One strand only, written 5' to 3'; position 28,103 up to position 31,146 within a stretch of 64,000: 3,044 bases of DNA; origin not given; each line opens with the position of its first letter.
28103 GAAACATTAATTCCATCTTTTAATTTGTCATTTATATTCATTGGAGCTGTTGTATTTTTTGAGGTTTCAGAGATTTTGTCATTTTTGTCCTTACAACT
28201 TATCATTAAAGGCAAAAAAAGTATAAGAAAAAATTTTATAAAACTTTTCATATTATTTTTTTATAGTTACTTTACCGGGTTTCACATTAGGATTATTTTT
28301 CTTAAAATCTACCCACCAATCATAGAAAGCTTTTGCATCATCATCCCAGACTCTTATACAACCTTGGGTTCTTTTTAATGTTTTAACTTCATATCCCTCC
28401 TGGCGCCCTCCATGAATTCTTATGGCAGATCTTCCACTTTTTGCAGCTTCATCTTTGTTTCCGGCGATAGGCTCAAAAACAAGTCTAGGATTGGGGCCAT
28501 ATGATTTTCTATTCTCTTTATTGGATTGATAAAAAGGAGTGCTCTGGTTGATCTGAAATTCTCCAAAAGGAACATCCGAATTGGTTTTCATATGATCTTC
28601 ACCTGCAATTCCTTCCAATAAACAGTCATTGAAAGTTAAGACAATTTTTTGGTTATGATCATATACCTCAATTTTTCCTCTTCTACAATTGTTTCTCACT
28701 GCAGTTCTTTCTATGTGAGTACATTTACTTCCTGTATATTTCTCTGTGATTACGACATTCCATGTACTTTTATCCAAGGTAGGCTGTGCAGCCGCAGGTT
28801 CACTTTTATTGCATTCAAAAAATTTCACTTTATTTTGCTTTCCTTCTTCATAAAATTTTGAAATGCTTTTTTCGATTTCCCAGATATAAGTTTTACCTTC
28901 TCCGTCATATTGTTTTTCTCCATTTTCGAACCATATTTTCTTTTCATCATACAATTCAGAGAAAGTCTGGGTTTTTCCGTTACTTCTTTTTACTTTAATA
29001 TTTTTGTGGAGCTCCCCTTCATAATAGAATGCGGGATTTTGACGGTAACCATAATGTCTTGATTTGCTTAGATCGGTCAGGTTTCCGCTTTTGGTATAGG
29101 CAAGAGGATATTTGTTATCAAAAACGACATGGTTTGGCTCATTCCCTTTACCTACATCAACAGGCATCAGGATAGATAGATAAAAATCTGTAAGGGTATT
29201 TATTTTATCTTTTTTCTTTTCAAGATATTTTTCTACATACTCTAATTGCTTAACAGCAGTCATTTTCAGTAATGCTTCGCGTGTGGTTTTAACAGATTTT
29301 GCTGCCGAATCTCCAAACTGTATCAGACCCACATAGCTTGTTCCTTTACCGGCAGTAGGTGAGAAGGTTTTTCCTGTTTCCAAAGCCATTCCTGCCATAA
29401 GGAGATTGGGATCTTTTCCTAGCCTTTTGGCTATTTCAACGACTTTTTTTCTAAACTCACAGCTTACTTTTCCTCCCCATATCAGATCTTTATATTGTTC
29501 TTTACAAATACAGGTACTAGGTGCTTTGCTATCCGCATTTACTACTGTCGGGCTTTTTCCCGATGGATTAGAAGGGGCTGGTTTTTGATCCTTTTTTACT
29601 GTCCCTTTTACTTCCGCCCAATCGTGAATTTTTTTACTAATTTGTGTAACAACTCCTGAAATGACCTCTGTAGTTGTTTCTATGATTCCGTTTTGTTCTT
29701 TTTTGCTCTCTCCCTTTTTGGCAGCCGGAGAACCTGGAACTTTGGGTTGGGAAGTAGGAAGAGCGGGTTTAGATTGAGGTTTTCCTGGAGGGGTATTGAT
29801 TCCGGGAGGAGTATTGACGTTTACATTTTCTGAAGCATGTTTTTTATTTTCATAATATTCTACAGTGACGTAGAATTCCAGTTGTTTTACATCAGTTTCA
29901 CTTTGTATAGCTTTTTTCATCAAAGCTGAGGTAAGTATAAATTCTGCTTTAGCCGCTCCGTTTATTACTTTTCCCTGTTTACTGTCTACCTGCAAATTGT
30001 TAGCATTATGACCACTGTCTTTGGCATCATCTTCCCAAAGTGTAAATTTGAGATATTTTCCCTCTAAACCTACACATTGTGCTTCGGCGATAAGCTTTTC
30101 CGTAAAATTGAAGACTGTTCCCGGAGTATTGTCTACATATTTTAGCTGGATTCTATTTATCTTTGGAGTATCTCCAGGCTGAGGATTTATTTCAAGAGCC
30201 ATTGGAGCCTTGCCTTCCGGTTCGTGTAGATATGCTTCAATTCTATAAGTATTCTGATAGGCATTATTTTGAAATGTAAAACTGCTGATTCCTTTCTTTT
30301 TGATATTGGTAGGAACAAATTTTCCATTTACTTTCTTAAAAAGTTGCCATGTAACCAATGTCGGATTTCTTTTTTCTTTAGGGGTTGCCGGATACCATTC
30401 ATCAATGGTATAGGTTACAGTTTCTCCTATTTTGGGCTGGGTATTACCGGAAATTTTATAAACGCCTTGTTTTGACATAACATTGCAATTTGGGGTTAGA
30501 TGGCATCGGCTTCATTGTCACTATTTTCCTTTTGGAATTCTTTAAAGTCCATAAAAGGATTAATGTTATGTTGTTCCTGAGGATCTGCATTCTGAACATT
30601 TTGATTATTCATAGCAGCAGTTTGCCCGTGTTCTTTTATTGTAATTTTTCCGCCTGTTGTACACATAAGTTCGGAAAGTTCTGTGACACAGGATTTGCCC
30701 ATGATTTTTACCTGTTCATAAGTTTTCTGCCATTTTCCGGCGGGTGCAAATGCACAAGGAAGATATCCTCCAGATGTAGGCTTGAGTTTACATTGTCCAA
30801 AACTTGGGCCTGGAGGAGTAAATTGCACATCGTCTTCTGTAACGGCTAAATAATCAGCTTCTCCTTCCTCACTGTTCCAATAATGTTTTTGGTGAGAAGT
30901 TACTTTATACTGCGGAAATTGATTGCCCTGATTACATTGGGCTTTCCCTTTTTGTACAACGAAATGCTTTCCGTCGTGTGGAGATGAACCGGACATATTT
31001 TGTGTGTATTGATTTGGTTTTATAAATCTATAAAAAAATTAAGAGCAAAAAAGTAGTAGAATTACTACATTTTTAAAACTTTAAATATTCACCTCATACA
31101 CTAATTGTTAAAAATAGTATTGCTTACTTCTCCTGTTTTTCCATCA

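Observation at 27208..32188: Orphan PAAR-like (DUF4280) / peptidoglycan toxin / lipoprotein module next to the nuo operon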

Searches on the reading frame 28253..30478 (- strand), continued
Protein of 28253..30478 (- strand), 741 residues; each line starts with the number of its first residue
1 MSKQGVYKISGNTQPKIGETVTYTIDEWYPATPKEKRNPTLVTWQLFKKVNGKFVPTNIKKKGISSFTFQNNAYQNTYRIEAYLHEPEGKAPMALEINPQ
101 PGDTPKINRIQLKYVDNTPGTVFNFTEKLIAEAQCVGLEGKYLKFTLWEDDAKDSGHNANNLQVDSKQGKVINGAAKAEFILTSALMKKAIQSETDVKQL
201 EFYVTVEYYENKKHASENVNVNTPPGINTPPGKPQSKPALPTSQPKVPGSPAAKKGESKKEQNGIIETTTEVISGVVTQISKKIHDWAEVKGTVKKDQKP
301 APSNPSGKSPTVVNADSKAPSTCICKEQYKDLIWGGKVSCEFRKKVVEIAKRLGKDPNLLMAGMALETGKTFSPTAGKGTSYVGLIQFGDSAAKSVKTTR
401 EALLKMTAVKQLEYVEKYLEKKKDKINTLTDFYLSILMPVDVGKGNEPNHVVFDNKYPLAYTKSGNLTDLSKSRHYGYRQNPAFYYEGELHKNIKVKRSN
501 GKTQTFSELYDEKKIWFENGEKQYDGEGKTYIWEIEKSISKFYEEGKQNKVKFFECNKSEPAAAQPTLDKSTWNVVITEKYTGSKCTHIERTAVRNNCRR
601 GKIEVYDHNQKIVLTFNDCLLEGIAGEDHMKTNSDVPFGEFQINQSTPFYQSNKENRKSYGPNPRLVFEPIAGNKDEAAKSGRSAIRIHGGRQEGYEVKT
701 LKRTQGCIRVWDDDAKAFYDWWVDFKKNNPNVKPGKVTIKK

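Call 62: find_encoding_contigs(protein=P0009, flank=8000, max_places=1)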
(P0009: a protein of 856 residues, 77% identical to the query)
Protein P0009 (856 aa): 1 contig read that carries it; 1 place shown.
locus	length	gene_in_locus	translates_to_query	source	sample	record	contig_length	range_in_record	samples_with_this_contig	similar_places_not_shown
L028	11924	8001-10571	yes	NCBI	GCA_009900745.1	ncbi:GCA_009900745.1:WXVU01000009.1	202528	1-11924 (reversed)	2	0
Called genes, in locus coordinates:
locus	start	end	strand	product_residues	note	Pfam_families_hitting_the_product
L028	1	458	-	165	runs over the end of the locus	-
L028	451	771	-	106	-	PF07332:Phage_holin_3_6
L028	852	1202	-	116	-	-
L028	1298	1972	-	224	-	PF02224:Cytidylate_kin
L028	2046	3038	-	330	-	-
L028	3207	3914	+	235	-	PF00696:AA_kinase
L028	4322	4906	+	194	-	PF01765:RRF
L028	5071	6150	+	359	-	PF00108:Thiolase_N (faint), PF08545:ACP_syn_III, PF08541:ACP_syn_III_C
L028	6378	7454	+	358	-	-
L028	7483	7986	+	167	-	PF14107:DUF4280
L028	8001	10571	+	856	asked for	PF03734:YkuD (weak)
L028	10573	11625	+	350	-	PF06347:SH3_4 (weak), PF08239:SH3_3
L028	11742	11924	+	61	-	?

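Call 63: find_encoding_contigs(protein=P0043, flank=8000, max_places=1)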
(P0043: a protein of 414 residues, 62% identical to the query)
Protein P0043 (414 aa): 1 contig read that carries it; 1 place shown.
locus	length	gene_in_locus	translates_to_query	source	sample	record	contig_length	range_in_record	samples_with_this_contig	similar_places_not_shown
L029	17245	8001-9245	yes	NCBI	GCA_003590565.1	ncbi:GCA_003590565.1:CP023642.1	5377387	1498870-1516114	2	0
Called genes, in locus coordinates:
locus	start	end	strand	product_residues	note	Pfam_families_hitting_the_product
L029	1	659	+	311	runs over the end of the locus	PF00056:Ldh_1_N, PF02866:Ldh_1_C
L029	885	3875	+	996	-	PF21760:SecD_1st, PF22599:SecDF_P1_head, PF02355:SecD_SecF_C, PF07549:Sec_GG (weak), PF02355:SecD_SecF_C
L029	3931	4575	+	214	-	PF09411:PagL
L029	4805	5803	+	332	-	PF17555:TssN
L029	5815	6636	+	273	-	-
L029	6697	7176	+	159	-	PF14107:DUF4280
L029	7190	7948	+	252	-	-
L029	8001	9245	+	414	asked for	PF03734:YkuD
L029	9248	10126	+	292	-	-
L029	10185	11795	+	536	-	-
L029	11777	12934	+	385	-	PF08239:SH3_3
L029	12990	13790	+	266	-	-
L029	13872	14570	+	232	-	PF05257:CHAP (faint)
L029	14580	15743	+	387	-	-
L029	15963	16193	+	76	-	-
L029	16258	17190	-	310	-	PF01790:LGT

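Call 64: find_encoding_contigs(protein=P0026, flank=8000, max_places=1)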
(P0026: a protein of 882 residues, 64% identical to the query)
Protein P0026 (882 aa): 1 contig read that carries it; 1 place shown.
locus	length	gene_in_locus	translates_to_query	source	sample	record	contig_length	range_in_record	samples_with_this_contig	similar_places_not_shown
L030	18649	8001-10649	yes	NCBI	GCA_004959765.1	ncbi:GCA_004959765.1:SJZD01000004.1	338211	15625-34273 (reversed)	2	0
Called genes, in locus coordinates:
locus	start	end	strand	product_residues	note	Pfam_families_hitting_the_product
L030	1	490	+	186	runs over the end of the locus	PF14902:DUF4494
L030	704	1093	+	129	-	-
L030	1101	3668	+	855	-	PF13569:DUF4132, PF24879:DUF7737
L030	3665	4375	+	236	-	PF00899:ThiF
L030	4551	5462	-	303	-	-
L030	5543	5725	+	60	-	-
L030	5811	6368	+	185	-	PF20347:DUF6642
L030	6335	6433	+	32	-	-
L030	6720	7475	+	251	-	-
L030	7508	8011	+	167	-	PF14107:DUF4280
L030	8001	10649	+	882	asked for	PF03734:YkuD (weak)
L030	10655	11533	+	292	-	-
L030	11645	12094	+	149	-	-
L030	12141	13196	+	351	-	-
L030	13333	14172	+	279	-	-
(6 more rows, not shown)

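Call 88: search_protein_families(library=padloc, proteins=[window:28253-30478:-], max_evalue=0.01)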
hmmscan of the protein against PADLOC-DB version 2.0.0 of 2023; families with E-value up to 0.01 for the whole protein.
window:28253-30478:- (741 aa): 0 families

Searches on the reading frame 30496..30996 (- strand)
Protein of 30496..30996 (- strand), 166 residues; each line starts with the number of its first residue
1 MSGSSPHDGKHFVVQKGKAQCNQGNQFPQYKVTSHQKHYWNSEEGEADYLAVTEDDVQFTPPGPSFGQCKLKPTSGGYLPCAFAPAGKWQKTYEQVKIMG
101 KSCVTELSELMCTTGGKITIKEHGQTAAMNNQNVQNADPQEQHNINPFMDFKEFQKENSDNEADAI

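Call 3: search_protein_families(library=pfam, proteins=[window:30496-30996:-], max_evalue=1)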
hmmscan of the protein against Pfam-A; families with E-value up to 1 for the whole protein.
window:30496-30996:- (166 aa): 2 families
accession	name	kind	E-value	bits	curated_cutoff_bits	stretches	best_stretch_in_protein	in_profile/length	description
PF14107.11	DUF4280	-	7.8e-19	68.7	26.3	1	13-125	1-109/109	Domain of unknown function (DUF4280)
PF03427.18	CBM_19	-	0.061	13.8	20.1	1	97-125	17-44/61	Carbohydrate binding domain (family 19)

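Call 4: search_protein_families(library=ncbifam, proteins=[window:30496-30996:-], max_evalue=1)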
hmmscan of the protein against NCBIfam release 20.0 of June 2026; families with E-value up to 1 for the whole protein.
window:30496-30996:- (166 aa): 0 families

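Call 11: search_solved_structures(query=window:30496-30996:-, max_evalue=1, show_alignments=2)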
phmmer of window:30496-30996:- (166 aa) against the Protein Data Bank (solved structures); distinct sequences matched with E-value up to 1: 5.
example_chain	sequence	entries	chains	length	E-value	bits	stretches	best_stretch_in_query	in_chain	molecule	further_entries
9jg8_B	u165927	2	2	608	1.9e-05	27.9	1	9-152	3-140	DUF3289 family protein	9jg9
1uis_A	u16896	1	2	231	0.35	14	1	66-121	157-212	red fluorescent protein FP611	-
3e5t_A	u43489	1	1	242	0.38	13.9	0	66-120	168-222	Red fluorescent protein eqFP611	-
3e5v_A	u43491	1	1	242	0.39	13.9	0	66-120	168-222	Red fluorescent protein eqFP611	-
3u0k_B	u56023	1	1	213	0.78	12.9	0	68-111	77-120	RCaMP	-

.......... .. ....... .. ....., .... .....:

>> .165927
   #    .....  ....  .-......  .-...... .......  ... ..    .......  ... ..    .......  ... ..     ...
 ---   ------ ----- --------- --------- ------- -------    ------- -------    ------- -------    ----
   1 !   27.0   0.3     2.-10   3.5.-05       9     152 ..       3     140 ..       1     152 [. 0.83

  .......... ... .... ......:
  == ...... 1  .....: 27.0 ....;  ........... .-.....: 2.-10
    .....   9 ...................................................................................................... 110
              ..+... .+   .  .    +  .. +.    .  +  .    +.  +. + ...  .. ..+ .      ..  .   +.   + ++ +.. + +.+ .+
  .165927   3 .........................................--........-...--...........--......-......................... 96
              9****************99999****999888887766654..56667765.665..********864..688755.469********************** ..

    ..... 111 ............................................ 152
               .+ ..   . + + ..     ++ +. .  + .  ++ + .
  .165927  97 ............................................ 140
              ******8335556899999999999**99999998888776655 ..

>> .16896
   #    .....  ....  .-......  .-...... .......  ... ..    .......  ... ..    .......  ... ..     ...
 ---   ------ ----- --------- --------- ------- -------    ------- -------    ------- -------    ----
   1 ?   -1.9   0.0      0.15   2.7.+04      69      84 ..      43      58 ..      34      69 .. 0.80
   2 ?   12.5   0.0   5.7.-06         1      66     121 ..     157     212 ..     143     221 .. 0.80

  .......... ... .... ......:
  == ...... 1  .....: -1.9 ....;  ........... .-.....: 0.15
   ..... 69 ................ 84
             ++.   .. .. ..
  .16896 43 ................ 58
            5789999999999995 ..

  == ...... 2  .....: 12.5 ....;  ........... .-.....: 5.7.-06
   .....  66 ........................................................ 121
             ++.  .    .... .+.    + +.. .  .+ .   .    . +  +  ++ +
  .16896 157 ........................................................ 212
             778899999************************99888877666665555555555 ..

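Call 83: find_homologous_proteins(query=window:30496-30996:-)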
Query window:30496-30996:- (166 aa): 581 proteins with E <= 0.001 among 585 candidates; the best 120 are listed.
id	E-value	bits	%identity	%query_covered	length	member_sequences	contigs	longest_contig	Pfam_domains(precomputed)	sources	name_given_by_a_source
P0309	4.0e-111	386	100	100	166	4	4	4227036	PF14107.12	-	-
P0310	5.6e-110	383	99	100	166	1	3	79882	PF14107.12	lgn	-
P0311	9.8e-106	369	95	100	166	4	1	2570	PF14107.12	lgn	-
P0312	2.0e-105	368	95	100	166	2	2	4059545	PF14107.12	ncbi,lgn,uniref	ncbi:DUF4280 domain-containing protein [Chryseobacterium sp. S-02]|uniref:DUF4280 domain-containing 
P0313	5.3e-104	363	94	100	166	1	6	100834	PF14107.12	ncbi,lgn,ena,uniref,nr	ncbi:MAG: DUF4280 domain-containing protein [Chryseobacterium sp.]|uniref:DUF4280 domain-containing 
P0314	7.1e-103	360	92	100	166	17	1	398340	PF14107.12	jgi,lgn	jgi:hypothetical protein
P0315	3.5e-90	318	82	95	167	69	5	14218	PF14107.12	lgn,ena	-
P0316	1.0e-89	317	79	98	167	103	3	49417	PF14107.12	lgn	-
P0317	2.7e-89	315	81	95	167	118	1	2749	PF14107.12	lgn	-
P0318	2.7e-88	312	80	95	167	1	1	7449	PF14107.12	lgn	-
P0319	4.9e-86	305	76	95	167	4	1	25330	PF14107.12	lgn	-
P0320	4.1e-85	302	77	95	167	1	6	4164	PF14107.12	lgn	-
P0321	2.3e-83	296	77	95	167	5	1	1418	PF14107.12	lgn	-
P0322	9.8e-83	294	76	96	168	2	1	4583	PF14107.12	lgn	-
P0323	1.9e-82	293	76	95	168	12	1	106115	PF14107.12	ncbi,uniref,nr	ncbi:hypothetical protein CHRY9293_01427 [Chryseobacterium potabilaquae]|uniref:DUF4280 domain-conta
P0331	1.9e-78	280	75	92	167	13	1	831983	PF14107.12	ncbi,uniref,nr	ncbi:DUF4280 domain-containing protein [Chryseobacterium jejuense]|uniref:DUF4280 domain-containing 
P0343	4.9e-76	272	73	92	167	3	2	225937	PF14107.12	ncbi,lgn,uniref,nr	ncbi:hypothetical protein BBH99_19430 [Chryseobacterium contaminans]|uniref:DUF4280 domain-containin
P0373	1.3e-73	264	71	93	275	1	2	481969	PF14107.12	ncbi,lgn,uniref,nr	ncbi:hypothetical protein BBH99_10660 [Chryseobacterium contaminans]|uniref:LysM domain-containing p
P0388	4.9e-73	262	70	93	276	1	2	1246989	PF14107.12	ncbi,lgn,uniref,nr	ncbi:DUF4280 and LysM peptidoglycan-binding domain-containing protein [Chryseobacterium jejuense]|un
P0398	1.4e-72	261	68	99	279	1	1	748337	PF14107.12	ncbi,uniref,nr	ncbi:PAAR-like protein [Chryseobacterium jejuense]|uniref:DUF4280 and LysM peptidoglycan-binding dom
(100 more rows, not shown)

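Call 84: find_encoding_contigs(protein=window:30496-30996:-, flank=10000, max_places=4)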
Protein window:30496-30996:- (166 aa): 4 contigs read that carry it; 3 places shown.
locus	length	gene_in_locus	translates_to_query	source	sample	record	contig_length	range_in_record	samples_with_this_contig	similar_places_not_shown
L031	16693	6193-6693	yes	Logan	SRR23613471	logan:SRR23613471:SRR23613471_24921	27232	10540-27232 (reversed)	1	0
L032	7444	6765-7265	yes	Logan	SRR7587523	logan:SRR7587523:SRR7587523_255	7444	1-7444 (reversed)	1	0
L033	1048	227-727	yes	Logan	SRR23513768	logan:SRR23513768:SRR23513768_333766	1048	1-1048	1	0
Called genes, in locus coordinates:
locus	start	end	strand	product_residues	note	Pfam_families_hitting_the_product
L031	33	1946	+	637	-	PF00662:Proton_antipo_N, PF00361:Proton_antipo_M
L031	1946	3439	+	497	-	PF00361:Proton_antipo_M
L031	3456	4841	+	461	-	PF00361:Proton_antipo_M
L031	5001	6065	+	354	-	-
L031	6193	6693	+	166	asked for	PF14107:DUF4280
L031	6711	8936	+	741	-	PF03734:YkuD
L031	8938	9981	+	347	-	PF06347:SH3_4 (faint), PF08239:SH3_3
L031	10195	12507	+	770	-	-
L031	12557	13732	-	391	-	PF01966:HD, PF18967:PycTM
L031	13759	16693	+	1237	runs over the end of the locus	PF00149:Metallophos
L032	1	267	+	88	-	?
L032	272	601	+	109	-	PF00420:Oxidored_q2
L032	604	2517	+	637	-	PF00662:Proton_antipo_N, PF00361:Proton_antipo_M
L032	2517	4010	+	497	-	PF00361:Proton_antipo_M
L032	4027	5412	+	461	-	PF00361:Proton_antipo_M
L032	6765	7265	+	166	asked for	PF14107:DUF4280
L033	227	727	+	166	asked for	PF14107:DUF4280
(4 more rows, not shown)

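Call 88: search_protein_families(library=padloc, proteins=[window:30496-30996:-], max_evalue=0.01)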
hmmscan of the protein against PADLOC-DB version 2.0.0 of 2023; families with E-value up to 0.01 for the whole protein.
window:30496-30996:- (166 aa): 0 families
